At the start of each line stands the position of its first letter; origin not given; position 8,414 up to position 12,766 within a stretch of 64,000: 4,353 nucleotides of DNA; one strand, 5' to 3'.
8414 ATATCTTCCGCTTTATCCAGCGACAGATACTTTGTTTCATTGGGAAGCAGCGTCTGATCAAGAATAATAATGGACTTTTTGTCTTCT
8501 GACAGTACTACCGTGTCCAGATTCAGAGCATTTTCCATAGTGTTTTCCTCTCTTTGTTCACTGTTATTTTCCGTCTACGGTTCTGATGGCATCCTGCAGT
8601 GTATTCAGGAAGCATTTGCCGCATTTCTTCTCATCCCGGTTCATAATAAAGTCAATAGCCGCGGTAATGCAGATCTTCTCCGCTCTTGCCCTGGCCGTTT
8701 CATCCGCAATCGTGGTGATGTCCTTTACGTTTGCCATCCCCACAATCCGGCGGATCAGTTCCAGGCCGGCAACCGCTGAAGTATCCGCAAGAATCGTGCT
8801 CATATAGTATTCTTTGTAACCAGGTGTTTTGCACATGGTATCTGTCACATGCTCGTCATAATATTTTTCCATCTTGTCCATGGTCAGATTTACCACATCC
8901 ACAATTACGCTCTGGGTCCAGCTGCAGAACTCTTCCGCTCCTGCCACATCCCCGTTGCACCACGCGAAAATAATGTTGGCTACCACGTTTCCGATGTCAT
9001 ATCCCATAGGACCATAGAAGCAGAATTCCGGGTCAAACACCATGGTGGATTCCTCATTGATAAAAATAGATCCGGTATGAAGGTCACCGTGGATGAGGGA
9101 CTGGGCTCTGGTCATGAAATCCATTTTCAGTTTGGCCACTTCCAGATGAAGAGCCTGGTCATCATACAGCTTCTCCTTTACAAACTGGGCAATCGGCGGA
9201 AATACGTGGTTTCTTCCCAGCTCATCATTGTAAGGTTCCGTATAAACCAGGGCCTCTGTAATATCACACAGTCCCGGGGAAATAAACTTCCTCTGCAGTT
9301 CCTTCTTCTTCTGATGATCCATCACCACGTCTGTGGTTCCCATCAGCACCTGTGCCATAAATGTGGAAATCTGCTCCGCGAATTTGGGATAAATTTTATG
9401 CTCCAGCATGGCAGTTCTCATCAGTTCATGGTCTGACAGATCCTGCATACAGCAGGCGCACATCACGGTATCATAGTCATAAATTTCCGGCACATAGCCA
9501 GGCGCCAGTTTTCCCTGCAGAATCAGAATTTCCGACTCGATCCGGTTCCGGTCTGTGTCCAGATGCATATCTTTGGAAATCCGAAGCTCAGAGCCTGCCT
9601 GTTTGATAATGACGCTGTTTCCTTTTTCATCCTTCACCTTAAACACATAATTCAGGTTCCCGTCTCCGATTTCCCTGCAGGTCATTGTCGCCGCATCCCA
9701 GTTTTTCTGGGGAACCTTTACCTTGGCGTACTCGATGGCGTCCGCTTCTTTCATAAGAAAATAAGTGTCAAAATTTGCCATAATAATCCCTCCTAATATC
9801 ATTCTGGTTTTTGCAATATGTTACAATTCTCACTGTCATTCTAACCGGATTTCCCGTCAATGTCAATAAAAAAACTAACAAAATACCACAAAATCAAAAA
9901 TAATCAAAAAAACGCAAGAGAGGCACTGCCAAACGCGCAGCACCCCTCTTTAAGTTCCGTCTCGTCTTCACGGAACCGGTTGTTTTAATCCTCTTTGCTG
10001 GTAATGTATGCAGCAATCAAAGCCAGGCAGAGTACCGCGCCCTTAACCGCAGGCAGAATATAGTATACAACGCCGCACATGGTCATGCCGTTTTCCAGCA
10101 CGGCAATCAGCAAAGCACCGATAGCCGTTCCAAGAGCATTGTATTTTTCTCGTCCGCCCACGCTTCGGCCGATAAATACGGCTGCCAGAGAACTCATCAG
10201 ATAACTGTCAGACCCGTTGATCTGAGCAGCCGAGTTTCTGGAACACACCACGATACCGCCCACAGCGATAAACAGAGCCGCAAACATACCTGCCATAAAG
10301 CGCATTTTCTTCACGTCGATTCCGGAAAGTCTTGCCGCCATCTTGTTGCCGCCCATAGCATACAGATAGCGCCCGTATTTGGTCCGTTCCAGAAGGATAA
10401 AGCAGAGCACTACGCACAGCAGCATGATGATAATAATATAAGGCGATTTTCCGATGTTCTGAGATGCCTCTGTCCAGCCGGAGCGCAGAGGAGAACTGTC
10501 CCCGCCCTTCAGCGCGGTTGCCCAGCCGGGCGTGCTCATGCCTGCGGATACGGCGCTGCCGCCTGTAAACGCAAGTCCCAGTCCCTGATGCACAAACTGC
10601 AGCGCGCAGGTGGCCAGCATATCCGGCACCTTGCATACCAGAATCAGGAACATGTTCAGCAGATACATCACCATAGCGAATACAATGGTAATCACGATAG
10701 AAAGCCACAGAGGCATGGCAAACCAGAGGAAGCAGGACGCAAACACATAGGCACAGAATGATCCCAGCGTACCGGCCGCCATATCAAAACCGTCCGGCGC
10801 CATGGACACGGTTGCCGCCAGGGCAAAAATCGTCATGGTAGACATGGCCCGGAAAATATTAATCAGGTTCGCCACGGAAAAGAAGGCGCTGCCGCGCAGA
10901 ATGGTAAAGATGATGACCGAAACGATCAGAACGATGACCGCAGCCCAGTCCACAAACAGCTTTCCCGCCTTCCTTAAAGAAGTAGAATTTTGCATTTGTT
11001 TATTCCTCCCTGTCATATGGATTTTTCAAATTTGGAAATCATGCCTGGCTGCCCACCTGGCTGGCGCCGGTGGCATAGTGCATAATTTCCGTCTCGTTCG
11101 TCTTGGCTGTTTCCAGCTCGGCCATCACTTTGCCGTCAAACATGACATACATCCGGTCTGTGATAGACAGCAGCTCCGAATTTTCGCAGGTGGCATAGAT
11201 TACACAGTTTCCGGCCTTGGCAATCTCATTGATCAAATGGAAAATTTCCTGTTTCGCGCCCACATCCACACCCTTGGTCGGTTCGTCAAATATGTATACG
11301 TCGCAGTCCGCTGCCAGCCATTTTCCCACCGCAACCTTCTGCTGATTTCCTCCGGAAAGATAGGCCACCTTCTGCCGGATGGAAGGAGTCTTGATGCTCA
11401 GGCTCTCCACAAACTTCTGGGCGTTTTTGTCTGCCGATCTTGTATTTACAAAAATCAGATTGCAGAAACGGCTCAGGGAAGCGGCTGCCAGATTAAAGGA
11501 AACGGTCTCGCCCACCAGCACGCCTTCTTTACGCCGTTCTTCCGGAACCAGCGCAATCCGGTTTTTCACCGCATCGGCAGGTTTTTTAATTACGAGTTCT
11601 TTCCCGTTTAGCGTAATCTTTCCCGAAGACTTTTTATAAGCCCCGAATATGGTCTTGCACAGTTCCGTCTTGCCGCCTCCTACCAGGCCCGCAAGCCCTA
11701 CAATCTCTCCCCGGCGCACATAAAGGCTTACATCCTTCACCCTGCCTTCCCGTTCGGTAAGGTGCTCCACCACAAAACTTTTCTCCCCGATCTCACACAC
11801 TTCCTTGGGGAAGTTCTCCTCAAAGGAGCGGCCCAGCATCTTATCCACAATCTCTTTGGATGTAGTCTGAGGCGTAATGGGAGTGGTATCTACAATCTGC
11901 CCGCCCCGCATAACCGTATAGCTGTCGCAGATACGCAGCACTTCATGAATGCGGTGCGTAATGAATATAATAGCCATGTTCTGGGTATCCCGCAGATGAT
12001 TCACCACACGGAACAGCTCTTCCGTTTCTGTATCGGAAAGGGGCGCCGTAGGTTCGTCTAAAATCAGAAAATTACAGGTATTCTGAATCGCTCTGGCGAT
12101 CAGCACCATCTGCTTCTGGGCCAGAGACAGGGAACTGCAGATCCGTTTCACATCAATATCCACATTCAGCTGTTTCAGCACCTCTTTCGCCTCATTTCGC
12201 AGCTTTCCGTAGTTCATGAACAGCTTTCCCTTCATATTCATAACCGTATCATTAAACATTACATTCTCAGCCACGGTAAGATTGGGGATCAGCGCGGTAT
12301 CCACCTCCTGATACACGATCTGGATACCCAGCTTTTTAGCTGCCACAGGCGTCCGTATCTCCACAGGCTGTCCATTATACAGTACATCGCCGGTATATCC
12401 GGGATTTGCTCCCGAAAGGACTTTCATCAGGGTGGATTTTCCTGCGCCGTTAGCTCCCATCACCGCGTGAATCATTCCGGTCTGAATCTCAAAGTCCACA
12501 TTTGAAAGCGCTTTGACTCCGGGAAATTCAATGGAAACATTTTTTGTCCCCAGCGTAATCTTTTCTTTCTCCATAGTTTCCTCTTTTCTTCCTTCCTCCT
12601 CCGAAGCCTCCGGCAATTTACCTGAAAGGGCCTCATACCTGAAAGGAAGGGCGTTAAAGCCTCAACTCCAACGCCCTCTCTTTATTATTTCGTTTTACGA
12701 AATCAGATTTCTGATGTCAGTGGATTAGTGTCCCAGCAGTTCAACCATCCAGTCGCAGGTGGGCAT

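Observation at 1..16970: Aldolase-type microcompartment wired to MtnK/MtnA-type enzymes: a candidate encapsulated DHAP-shunt pathway for 5-deoxy-pentoses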

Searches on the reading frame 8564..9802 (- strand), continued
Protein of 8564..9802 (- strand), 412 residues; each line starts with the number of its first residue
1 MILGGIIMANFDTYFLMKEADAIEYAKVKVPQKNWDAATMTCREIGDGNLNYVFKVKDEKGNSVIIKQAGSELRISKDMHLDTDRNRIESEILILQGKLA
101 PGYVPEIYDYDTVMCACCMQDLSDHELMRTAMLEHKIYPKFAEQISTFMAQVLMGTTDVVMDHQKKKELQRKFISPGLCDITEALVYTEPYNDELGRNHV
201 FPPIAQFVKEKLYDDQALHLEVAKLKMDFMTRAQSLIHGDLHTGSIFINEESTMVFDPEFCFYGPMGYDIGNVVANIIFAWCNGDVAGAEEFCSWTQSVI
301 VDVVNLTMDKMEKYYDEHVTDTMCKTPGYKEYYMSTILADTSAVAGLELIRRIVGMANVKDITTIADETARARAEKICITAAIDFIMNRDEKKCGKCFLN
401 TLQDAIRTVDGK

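Call 109: search_protein_families(library=pfam, proteins=[L130:15232-16017:-, L130:16309-18834:+, L130:18910-19701:+, L130:19827-20765:+], max_evalue=0.00001)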
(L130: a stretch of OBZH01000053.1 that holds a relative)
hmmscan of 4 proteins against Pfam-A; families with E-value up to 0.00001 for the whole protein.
L130:15232-16017:- (261 aa): 1 family
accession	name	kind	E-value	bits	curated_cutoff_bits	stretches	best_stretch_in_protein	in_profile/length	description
PF02811.25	PHP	-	7.8e-10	39.8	26.4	1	26-170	1-145/164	PHP domain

L130:16309-18834:+ (841 aa): 2 families
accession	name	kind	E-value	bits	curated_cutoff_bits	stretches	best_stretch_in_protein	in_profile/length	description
PF02901.20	PFL-like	-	5.6e-248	825.3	24.3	1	13-703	3-647/647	Pyruvate formate lyase-like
PF01228.26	Gly_radical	-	6.3e-36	123.6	22.2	1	719-822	1-105/106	Glycine radical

L130:18910-19701:+ (263 aa): 2 families
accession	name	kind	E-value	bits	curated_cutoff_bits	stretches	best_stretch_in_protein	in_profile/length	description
PF04055.27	Radical_SAM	-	6.3e-18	65.9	29.5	1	27-195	1-162/166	Radical SAM superfamily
PF13353.11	Fer4_12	-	2.1e-14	54.4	22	1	20-160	2-133/137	4Fe-4S single cluster domain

L130:19827-20765:+ (312 aa): 1 family
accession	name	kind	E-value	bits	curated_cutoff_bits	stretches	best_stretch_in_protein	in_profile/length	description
PF00596.27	Aldolase_II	-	1.2e-49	169.2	22.2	1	33-209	2-182/183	Class II Aldolase and Adducin N-terminal domain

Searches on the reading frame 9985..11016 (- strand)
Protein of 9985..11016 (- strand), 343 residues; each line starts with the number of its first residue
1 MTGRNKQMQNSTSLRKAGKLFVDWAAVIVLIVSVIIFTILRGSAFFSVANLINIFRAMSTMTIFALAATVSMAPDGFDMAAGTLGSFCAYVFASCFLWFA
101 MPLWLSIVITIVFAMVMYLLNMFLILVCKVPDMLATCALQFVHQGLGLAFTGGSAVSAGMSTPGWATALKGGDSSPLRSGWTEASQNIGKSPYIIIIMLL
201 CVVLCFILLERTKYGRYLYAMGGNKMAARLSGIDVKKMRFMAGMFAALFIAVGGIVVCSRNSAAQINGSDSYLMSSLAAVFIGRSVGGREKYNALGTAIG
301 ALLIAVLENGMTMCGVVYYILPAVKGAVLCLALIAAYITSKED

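Call 4: search_protein_families(library=pfam, proteins=[window:9985-11016:-])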
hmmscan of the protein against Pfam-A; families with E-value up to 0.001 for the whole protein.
window:9985-11016:- (343 aa): 1 family
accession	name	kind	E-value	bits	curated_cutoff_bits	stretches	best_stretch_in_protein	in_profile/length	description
PF02653.21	BPD_transp_2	-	5e-28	98.4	26.8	1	51-335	2-267/269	Branched-chain amino acid transport system / permease component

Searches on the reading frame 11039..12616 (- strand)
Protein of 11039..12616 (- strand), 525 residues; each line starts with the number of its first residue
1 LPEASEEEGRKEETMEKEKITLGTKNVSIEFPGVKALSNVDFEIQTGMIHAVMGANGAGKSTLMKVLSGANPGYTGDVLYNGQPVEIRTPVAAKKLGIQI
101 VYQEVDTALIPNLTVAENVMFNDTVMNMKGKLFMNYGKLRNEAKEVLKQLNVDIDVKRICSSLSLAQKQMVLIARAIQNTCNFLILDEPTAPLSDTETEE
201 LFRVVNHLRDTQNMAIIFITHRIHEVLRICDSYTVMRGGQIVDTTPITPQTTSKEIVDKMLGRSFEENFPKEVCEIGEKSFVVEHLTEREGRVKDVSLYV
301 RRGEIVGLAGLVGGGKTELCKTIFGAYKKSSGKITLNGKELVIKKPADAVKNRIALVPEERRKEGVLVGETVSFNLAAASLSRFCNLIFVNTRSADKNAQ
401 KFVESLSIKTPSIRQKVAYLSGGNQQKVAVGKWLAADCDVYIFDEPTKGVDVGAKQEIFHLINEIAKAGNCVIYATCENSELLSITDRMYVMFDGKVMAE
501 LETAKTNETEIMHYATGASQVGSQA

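Call 4: search_protein_families(library=pfam, proteins=[window:11039-12616:-])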
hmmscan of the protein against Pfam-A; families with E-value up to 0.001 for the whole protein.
window:11039-12616:- (525 aa): 5 families
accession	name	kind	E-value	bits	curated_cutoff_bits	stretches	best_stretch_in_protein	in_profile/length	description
PF00005.33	ABC_tran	-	2.3e-53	180.9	25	2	37-191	1-137/137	ABC transporter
PF13304.12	AAA_21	-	1.3e-07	32.5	27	0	49-69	1-21/304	AAA domain, putative AbiEii toxin, Type IV TA system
PF13401.12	AAA_22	-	1.6e-05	25.7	27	0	47-221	5-123/130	AAA domain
PF02463.25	SMC_N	-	3.1e-05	24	40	0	29-224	5-200/220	RecF/RecN/SMC N terminal domain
PF03193.22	RsgA_GTPase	-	0.00016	22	30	0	11-77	71-136/174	RsgA GTPase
